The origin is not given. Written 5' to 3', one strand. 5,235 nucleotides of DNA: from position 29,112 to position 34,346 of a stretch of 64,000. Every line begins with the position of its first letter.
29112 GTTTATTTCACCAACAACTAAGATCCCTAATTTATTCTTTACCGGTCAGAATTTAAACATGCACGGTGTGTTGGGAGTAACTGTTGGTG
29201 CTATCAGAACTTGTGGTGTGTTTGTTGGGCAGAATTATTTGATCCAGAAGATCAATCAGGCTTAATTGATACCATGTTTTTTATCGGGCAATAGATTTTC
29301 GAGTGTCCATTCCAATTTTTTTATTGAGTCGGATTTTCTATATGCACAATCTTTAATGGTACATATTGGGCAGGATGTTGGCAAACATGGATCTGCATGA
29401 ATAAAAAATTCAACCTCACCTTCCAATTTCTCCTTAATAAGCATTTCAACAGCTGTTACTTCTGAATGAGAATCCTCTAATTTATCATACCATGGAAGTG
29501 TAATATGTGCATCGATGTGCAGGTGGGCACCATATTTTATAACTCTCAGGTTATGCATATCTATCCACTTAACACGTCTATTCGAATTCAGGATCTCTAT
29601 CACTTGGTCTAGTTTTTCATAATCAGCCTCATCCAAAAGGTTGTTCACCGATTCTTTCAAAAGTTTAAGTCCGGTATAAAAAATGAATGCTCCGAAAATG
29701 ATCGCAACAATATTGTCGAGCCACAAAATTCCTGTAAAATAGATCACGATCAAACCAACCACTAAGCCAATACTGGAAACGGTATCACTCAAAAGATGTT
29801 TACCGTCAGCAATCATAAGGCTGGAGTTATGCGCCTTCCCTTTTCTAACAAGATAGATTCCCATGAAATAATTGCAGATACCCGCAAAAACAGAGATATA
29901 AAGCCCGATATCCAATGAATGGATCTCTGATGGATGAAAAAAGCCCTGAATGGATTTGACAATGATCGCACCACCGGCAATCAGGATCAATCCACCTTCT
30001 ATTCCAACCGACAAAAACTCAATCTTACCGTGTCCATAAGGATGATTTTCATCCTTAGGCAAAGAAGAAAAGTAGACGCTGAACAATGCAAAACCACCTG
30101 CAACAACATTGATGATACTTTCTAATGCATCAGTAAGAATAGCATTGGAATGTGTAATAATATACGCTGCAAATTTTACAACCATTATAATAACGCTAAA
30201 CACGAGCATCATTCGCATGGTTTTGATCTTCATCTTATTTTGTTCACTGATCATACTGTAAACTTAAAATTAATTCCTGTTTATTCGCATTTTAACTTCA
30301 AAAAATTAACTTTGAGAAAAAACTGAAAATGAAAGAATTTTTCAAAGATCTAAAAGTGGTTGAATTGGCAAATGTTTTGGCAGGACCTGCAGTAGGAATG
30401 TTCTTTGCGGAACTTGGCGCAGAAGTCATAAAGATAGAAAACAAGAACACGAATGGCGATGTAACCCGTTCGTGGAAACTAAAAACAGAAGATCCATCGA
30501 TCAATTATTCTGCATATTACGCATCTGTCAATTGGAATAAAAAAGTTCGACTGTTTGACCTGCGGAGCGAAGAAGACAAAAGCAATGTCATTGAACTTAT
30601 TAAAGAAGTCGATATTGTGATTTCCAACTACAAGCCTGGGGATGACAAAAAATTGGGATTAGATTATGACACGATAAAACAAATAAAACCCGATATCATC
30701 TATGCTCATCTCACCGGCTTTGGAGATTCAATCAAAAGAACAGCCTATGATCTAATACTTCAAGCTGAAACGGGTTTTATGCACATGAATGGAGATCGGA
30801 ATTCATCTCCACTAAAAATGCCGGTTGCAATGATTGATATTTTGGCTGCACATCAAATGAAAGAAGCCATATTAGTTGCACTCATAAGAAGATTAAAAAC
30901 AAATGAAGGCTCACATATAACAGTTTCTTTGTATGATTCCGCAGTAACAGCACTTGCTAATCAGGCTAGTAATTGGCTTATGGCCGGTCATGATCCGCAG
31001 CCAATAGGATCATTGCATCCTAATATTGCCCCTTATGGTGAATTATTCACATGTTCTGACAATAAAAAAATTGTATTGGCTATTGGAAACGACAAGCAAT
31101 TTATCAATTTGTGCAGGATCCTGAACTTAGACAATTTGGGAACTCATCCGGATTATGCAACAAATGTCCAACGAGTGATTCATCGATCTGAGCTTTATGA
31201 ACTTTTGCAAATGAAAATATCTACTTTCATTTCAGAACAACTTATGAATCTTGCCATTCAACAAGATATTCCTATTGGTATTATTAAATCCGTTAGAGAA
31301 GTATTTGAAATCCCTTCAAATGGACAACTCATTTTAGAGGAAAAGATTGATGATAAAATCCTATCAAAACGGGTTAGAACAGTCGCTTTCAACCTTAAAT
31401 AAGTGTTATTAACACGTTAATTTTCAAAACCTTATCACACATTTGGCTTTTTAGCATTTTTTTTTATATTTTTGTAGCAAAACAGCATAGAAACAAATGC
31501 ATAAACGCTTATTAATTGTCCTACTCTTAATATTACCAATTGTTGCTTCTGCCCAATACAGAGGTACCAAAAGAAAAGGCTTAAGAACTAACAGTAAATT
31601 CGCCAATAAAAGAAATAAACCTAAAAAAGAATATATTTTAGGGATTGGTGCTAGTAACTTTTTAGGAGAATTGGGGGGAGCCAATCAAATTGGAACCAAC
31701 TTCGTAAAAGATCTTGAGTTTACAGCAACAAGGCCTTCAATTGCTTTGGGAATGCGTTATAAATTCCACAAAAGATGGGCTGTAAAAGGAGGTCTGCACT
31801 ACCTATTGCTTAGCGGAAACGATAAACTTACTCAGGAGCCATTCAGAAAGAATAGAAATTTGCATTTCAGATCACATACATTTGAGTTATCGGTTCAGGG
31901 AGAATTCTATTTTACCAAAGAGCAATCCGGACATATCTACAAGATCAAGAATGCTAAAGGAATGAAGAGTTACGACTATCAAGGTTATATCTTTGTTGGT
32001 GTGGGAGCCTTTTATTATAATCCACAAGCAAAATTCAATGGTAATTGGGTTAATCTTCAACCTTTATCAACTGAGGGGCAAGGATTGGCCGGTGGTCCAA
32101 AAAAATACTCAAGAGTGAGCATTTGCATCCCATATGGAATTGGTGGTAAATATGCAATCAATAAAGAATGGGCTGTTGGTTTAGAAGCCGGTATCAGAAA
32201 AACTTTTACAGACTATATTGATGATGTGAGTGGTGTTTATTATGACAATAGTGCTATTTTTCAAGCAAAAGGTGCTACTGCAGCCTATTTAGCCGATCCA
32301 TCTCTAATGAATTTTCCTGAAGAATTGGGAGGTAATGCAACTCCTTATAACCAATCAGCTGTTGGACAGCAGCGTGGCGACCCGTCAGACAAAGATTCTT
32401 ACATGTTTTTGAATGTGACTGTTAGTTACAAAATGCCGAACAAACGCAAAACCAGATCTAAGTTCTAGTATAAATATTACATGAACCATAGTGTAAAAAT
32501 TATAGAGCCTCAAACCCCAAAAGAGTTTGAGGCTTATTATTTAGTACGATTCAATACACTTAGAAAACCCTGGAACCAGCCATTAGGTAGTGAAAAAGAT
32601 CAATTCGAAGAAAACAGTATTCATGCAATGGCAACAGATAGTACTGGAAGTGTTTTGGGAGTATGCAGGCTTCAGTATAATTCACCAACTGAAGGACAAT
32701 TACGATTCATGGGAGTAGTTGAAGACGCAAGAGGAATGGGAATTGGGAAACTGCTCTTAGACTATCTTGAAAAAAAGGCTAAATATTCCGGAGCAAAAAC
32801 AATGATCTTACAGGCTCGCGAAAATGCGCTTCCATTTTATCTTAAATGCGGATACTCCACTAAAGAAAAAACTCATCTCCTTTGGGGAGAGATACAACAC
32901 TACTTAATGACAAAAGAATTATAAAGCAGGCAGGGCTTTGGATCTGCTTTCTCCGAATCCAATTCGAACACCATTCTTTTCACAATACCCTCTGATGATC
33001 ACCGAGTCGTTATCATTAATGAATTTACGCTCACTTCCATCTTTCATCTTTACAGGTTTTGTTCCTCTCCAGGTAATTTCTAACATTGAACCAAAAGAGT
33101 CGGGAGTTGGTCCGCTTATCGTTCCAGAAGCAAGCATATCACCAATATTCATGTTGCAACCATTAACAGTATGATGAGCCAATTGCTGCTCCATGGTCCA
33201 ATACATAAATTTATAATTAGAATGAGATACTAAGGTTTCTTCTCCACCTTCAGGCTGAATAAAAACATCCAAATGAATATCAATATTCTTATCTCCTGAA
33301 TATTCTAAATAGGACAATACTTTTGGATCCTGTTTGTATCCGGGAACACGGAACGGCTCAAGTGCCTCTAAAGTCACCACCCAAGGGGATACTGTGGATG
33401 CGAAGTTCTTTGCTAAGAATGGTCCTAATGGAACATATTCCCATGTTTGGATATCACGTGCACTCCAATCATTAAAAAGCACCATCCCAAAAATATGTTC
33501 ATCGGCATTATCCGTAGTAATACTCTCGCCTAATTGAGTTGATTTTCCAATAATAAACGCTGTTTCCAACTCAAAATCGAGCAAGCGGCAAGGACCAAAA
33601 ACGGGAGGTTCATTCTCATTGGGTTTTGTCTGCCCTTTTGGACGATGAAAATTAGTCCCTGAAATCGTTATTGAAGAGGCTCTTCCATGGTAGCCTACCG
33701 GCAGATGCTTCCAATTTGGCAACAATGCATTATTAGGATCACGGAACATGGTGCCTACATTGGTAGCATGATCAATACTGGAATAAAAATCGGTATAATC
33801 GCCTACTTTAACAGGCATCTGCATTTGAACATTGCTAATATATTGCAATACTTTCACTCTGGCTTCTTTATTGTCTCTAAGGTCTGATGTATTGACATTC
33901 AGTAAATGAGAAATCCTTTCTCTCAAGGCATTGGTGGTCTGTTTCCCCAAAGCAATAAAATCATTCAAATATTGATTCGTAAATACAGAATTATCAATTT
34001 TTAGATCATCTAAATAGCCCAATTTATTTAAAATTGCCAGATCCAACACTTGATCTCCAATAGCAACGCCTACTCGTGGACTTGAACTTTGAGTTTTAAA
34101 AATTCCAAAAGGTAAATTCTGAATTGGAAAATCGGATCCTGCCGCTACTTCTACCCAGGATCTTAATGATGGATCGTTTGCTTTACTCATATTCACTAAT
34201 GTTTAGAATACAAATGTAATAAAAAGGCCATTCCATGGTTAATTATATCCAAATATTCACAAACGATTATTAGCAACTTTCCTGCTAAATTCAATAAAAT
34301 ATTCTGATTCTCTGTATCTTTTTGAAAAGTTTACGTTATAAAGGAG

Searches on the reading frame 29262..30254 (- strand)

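Call 5: search_protein_families(library=pfam, proteins=[window:29262-30254:-])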
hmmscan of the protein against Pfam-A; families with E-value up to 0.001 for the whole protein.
window:29262-30254:- (330 aa): 2 families
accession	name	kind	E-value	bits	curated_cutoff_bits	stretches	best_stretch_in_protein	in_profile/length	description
PF01545.26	Cation_efflux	-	6.4e-49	166.9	26.6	1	16-207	4-198/198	Cation efflux family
PF16916.11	ZT_dimer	-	5.8e-11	42.7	26.7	1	211-290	2-78/78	Dimerisation domain of Zinc Transporter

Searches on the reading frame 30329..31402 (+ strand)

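Call 5: search_protein_families(library=pfam, proteins=[window:30329-31402:+])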
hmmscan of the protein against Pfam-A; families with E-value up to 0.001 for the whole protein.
window:30329-31402:+ (357 aa): 1 family
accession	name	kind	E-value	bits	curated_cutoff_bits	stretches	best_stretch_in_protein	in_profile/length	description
PF02515.22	CoA_transf_3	-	1.1e-86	291.7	23.3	1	6-344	2-336/366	CoA-transferase family III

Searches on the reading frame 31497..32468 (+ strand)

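Call 5: search_protein_families(library=pfam, proteins=[window:31497-32468:+])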
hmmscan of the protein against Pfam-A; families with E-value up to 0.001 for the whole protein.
window:31497-32468:+ (323 aa): 3 families
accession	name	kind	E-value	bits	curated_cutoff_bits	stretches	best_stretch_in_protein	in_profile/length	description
PF19573.5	DUF6089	-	1.1e-10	41.7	23.2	1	49-243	26-184/226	Domain of unknown function (DUF6089)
PF13505.12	OMP_b-brl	-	2.5e-05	25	28.7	0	131-242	58-158/175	Outer membrane protein beta-barrel domain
PF13568.12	OMP_b-brl_2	-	0.00086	19.9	27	0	70-143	31-103/175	Outer membrane protein beta-barrel domain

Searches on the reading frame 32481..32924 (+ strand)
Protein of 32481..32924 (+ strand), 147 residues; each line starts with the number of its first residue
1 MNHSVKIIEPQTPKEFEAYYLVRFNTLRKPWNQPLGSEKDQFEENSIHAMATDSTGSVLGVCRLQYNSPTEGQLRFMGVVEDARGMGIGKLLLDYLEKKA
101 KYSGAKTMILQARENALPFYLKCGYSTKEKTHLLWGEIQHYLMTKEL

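Call 25: search_protein_families(library=pfam, proteins=[window:32481-32924:+], max_evalue=0.00001)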
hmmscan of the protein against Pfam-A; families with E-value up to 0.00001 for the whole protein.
window:32481-32924:+ (147 aa): 3 families
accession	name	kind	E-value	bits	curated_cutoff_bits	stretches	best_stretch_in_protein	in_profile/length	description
PF00583.31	Acetyltransf_1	-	2.8e-13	50.6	20.7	1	27-125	12-116/116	Acetyltransferase (GNAT) family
PF13508.13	Acetyltransf_7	-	4.8e-12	46.5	27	1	51-126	8-83/84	Acetyltransferase (GNAT) domain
PF13673.13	Acetyltransf_10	-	8.2e-11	42.4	23.6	1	39-130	23-112/128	Acetyltransferase (GNAT) domain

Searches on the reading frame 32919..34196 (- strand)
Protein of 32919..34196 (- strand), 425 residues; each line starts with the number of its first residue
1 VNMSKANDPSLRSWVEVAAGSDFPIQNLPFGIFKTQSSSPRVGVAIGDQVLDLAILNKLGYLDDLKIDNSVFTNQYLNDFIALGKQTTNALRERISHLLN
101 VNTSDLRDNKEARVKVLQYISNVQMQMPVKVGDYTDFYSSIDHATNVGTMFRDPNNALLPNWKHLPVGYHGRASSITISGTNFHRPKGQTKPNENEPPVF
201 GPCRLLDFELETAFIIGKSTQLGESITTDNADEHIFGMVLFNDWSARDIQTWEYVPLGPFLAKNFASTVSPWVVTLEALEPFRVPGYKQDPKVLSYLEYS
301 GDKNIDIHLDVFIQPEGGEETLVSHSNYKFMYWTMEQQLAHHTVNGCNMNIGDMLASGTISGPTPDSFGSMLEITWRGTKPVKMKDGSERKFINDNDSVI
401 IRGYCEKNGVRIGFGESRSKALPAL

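Call 25: search_protein_families(library=pfam, proteins=[window:32919-34196:-], max_evalue=0.00001)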
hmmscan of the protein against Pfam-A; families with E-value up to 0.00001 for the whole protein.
window:32919-34196:- (425 aa): 2 families
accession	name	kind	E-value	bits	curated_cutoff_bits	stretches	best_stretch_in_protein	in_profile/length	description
PF01557.24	FAA_hydrolase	-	9.7e-33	114.1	23.9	1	135-389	4-189/214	Fumarylacetoacetate (FAA) hydrolase C-terminal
PF09298.16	FAA_hydrolase_N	-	8.7e-30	103.4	25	1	26-128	1-105/105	Fumarylacetoacetase N-terminal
